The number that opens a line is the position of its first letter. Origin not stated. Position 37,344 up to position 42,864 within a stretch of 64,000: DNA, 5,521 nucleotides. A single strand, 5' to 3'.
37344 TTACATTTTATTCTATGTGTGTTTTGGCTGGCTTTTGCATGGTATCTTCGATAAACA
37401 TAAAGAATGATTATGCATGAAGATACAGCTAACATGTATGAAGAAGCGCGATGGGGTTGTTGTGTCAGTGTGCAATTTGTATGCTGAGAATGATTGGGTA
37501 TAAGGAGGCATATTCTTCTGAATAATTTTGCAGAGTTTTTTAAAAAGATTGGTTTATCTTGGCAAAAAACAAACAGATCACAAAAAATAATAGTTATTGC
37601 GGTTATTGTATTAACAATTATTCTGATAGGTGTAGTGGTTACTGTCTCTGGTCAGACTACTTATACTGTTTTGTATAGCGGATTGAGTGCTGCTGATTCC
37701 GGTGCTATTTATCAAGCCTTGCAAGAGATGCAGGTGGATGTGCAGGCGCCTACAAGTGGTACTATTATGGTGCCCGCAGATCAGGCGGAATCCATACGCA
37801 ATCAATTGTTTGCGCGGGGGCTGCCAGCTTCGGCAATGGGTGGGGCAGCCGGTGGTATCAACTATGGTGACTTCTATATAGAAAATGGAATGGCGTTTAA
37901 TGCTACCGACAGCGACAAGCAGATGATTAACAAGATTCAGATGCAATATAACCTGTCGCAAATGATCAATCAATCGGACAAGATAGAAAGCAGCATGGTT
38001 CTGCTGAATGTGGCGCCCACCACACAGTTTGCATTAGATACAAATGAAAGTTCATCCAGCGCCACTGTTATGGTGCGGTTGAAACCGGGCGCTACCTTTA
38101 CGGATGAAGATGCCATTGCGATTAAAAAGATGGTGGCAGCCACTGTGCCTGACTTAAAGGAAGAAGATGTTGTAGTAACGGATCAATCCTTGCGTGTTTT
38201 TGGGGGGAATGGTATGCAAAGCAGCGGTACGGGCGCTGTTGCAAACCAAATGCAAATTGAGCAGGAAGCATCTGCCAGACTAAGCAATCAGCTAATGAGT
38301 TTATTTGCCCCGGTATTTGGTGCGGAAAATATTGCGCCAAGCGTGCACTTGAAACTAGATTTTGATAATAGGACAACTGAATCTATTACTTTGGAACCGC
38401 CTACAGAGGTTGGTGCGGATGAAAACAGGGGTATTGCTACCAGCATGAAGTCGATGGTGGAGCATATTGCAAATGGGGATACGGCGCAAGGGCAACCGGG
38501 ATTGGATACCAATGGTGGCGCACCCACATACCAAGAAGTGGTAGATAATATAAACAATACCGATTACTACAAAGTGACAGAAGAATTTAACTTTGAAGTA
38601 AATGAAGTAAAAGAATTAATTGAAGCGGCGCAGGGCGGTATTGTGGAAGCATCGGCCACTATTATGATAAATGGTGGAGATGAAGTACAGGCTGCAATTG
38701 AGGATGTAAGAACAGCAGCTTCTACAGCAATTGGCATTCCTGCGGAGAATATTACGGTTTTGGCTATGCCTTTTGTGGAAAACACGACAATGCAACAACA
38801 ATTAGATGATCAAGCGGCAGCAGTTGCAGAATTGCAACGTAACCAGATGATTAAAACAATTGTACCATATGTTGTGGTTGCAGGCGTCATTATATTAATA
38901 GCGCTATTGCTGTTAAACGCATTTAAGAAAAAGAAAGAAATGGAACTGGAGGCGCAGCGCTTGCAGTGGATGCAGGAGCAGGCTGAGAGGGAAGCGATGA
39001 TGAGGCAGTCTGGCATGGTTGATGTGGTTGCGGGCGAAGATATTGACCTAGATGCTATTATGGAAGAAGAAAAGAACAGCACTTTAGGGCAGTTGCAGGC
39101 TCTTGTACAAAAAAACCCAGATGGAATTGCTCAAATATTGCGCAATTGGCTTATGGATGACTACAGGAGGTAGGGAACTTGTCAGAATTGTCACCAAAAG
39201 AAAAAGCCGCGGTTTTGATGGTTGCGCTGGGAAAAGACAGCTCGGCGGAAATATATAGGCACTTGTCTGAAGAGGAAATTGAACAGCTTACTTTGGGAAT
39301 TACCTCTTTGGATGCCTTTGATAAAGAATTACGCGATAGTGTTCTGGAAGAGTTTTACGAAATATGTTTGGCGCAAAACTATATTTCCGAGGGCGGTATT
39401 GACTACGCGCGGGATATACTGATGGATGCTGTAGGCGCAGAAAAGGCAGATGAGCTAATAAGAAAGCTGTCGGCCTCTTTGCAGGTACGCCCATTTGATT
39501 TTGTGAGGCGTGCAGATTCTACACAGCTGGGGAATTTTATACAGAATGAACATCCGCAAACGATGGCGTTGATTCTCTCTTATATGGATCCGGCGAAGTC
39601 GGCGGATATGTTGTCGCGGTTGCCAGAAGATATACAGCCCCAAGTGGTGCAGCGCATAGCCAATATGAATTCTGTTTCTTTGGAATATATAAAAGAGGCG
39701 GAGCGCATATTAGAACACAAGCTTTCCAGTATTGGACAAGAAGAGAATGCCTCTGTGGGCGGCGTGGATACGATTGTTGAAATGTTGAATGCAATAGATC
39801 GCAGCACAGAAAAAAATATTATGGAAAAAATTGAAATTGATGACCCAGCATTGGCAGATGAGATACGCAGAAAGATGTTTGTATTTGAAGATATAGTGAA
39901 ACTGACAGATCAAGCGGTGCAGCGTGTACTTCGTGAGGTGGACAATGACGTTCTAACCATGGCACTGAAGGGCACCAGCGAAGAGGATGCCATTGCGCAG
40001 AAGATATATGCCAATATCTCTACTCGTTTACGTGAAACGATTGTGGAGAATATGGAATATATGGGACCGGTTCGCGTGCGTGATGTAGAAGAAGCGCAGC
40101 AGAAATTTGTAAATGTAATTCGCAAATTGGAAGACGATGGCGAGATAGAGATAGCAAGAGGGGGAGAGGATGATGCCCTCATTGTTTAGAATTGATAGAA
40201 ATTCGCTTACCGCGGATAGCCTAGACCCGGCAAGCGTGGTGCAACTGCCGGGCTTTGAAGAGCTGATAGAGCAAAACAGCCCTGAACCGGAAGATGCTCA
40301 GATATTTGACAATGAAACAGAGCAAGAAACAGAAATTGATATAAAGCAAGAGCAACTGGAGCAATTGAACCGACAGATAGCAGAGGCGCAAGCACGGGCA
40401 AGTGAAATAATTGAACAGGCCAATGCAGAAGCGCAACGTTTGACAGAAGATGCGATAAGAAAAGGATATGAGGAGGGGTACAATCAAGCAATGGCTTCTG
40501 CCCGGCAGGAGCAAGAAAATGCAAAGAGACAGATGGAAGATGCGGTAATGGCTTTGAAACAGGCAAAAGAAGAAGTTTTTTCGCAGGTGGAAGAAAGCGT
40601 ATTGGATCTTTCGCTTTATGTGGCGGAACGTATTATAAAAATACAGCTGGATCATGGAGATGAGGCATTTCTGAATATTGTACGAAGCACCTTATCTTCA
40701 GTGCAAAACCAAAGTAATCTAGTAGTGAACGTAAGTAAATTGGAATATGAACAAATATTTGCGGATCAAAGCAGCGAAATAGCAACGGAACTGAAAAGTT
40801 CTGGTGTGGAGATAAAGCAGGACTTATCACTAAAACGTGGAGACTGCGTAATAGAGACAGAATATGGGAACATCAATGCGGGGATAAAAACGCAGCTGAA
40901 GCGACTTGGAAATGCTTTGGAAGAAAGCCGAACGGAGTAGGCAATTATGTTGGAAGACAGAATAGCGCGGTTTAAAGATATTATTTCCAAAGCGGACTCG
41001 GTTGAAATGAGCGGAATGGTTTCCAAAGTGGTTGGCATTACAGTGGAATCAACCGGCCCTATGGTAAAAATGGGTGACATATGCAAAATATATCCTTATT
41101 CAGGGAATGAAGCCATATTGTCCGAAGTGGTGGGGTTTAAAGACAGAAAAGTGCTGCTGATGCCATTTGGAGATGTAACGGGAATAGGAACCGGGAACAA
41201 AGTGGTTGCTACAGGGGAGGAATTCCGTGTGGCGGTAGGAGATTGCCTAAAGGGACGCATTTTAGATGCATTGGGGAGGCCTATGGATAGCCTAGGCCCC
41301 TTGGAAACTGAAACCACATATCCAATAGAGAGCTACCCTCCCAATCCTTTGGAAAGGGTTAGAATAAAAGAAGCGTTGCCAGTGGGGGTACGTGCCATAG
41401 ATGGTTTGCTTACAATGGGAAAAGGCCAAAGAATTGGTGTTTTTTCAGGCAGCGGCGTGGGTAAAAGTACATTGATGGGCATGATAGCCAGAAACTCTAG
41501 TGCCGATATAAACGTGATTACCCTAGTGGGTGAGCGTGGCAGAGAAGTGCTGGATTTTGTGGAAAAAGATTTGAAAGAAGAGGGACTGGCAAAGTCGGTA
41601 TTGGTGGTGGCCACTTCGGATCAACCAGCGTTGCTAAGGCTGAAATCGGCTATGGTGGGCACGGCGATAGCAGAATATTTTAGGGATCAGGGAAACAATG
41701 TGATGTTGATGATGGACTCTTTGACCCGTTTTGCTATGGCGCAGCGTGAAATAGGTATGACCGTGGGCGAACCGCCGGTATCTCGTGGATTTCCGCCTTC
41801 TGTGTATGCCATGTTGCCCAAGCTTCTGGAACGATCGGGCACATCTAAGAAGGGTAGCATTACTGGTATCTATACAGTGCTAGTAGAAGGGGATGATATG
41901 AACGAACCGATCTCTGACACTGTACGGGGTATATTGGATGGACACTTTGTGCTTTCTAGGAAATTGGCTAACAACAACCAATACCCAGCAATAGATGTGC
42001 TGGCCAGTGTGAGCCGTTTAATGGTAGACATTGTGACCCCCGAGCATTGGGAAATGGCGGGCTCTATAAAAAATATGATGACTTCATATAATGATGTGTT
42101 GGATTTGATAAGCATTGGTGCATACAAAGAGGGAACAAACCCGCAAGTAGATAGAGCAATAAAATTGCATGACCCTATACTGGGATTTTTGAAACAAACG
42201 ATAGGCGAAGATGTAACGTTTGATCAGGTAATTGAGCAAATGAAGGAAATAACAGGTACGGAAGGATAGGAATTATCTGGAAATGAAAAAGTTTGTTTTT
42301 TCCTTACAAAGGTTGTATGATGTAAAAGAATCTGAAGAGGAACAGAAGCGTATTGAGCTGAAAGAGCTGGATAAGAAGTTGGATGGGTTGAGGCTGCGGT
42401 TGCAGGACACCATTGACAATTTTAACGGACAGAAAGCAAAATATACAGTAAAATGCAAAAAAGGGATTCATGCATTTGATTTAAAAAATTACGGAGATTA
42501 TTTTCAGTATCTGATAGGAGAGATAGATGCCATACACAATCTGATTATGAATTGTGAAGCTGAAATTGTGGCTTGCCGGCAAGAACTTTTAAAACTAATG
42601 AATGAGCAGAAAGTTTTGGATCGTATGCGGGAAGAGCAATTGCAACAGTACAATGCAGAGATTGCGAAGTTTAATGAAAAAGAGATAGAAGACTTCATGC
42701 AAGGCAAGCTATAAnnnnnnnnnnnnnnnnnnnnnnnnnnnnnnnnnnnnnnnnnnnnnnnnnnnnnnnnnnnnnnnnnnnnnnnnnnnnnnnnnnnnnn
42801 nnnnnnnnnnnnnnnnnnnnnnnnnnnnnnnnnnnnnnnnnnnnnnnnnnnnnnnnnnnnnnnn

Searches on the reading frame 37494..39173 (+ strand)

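Call 29: search_protein_families(library=pfam, proteins=[window:37494-39173:+], max_evalue=0.0001)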
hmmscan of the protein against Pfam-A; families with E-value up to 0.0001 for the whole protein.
window:37494-39173:+ (559 aa): 2 families
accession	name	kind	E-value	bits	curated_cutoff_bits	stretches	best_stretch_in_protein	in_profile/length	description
PF01514.23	YscJ_FliF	-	4.7e-34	118.3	24.4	1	53-235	2-176/179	Secretory protein of YscJ/FliF family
PF08345.17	YscJ_FliF_C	-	2.1e-13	51.4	23.8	1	272-427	2-147/147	Flagellar M-ring protein C-terminal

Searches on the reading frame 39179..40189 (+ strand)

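Call 29: search_protein_families(library=pfam, proteins=[window:39179-40189:+], max_evalue=0.0001)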
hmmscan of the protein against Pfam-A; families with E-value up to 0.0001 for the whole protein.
window:39179-40189:+ (336 aa): 3 families
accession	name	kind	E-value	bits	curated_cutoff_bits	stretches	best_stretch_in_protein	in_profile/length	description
PF14842.11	FliG_N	-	9.9e-46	155.1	25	2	3-106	1-104/104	FliG N-terminal domain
PF01706.21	FliG_C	-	1.2e-42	145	23.3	1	216-325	1-108/108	FliG C-terminal domain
PF14841.11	FliG_M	-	5.3e-29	100.7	25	1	115-188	2-75/76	FliG middle domain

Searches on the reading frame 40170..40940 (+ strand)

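Call 58: search_protein_families(library=pfam, proteins=[window:40170-40940:+], max_evalue=0.00001)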
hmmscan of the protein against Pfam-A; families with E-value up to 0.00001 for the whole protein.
window:40170-40940:+ (256 aa): 1 family
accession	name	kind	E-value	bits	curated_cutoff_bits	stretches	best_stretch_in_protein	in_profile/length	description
PF02108.21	FliH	-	1.4e-17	64.3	24.1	1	117-246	2-128/128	Flagellar assembly protein FliH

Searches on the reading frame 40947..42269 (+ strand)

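Call 58: search_protein_families(library=pfam, proteins=[window:40947-42269:+], max_evalue=0.00001)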
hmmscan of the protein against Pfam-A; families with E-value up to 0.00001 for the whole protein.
window:40947-42269:+ (440 aa): 3 families
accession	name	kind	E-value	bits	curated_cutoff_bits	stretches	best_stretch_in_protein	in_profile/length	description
PF00006.31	ATP-synt_ab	-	7.5e-90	300.7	29.5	1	147-356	1-213/213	ATP synthase alpha/beta family, nucleotide-binding domain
PF18269.6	T3SS_ATPase_C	-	2.6e-25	88.5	22.7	1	363-434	1-72/72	T3SS EscN ATPase C-terminal domain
PF02874.29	ATP-synt_ab_N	-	8e-07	29.9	20.9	1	25-90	1-69/69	ATP synthase alpha/beta family, beta-barrel domain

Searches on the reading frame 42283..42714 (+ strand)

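Call 58: search_protein_families(library=pfam, proteins=[window:42283-42714:+], max_evalue=0.00001)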
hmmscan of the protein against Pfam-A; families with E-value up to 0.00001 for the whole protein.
window:42283-42714:+ (143 aa): 1 family
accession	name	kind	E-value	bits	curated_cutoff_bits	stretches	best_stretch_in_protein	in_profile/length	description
PF02050.21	FliJ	-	5.8e-08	33.5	28.4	1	39-135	20-115/123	Flagellar FliJ protein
